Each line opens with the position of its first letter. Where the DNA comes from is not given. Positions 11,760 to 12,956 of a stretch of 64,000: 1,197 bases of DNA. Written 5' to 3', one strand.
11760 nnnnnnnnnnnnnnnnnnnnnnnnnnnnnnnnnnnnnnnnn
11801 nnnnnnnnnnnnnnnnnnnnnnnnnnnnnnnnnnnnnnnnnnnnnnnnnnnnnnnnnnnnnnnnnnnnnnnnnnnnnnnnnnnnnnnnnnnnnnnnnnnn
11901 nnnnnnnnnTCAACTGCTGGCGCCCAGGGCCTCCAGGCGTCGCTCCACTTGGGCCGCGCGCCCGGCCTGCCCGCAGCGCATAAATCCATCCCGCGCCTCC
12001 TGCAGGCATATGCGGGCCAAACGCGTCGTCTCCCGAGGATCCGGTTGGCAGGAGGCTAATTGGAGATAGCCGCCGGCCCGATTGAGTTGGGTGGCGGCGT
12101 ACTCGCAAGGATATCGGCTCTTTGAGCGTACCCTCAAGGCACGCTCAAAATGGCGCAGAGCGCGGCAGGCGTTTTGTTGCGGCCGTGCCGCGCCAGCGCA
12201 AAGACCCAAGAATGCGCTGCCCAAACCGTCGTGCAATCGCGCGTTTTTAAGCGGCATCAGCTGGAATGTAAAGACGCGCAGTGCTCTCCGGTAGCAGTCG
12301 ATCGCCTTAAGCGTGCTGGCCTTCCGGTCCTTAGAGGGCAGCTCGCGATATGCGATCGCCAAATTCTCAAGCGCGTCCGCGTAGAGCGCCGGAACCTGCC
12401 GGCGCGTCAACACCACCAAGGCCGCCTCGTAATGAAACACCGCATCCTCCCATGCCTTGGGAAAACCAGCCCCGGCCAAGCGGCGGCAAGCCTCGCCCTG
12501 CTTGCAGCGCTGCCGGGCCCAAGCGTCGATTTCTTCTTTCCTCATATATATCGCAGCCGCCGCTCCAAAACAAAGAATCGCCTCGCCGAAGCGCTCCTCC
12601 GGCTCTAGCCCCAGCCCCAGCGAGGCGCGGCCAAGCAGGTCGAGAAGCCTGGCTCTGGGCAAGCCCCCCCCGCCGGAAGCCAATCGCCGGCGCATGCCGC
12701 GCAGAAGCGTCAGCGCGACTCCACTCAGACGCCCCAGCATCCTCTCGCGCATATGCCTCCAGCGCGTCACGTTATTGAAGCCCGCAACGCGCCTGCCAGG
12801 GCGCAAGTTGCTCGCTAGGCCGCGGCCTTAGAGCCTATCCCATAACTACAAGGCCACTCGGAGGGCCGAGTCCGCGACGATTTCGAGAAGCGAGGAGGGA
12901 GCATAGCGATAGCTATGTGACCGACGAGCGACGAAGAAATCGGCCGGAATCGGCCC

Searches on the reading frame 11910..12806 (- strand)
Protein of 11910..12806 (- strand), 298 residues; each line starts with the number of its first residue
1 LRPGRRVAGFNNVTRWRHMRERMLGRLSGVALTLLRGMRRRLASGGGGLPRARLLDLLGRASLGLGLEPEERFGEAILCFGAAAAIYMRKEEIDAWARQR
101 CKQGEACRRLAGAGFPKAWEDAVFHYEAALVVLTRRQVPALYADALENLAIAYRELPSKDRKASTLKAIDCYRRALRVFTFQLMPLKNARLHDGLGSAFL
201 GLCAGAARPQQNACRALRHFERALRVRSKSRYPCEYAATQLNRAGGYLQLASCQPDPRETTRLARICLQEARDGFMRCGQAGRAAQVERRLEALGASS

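Call 5: search_protein_families(library=pfam, proteins=[window:11910-12806:-], max_evalue=0.01)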
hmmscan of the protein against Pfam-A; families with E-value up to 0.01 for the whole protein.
window:11910-12806:- (298 aa): 1 family
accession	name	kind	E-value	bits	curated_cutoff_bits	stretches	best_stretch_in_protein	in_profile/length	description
PF00515.34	TPR_1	-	0.00079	19.6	27.8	0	167-178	19-30/34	Tetratricopeptide repeat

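Call 6: search_protein_families(library=ncbifam, proteins=[window:11910-12806:-], max_evalue=0.001)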
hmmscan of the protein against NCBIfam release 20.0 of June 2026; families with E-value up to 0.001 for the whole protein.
window:11910-12806:- (298 aa): 0 families
